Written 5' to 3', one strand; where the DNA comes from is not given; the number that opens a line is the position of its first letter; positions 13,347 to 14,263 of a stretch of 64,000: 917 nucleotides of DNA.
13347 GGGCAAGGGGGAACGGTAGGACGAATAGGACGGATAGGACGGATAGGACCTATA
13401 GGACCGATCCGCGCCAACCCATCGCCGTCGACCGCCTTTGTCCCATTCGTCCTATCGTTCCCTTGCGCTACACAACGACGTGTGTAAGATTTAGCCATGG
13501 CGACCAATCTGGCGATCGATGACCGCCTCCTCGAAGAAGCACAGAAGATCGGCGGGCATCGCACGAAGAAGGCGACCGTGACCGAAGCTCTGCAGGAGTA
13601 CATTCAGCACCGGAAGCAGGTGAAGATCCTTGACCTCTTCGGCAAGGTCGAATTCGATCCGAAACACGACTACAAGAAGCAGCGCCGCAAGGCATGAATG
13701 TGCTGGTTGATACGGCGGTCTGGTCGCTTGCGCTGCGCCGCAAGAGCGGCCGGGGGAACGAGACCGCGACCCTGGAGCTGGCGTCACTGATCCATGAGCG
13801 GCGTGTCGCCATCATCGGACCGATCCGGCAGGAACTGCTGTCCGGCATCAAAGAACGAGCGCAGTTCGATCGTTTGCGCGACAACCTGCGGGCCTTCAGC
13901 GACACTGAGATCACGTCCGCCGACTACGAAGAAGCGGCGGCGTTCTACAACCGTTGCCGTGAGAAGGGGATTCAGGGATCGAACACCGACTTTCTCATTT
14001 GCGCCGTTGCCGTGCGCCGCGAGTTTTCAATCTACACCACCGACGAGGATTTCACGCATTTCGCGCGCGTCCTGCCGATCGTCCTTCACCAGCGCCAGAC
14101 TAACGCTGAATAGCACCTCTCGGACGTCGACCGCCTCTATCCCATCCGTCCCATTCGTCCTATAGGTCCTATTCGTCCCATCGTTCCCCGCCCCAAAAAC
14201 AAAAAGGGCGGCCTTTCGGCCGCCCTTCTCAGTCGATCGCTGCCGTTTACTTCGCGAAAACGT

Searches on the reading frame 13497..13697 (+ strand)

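Call 44: search_protein_families(library=pfam, proteins=[window:13497-13697:+], max_evalue=0.001)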
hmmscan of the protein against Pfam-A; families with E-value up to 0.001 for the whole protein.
window:13497-13697:+ (66 aa): 1 family
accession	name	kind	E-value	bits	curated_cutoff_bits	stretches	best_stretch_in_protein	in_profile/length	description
PF09957.15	VapB_antitoxin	-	8.6e-20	70.8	23.4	1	1-47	1-47/47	Bacterial antitoxin of type II TA system, VapB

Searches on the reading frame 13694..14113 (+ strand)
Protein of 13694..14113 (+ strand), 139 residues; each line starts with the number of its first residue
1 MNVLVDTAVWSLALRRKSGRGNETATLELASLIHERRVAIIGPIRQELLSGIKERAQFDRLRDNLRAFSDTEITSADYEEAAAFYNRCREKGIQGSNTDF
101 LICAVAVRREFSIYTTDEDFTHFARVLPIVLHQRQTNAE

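Call 44: search_protein_families(library=pfam, proteins=[window:13694-14113:+], max_evalue=0.001)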
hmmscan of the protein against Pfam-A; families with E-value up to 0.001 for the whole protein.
window:13694-14113:+ (139 aa): 1 family
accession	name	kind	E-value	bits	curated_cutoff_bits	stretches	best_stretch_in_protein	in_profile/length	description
PF01850.27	PIN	-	1e-09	39.5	23.6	1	3-125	1-119/120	PIN domain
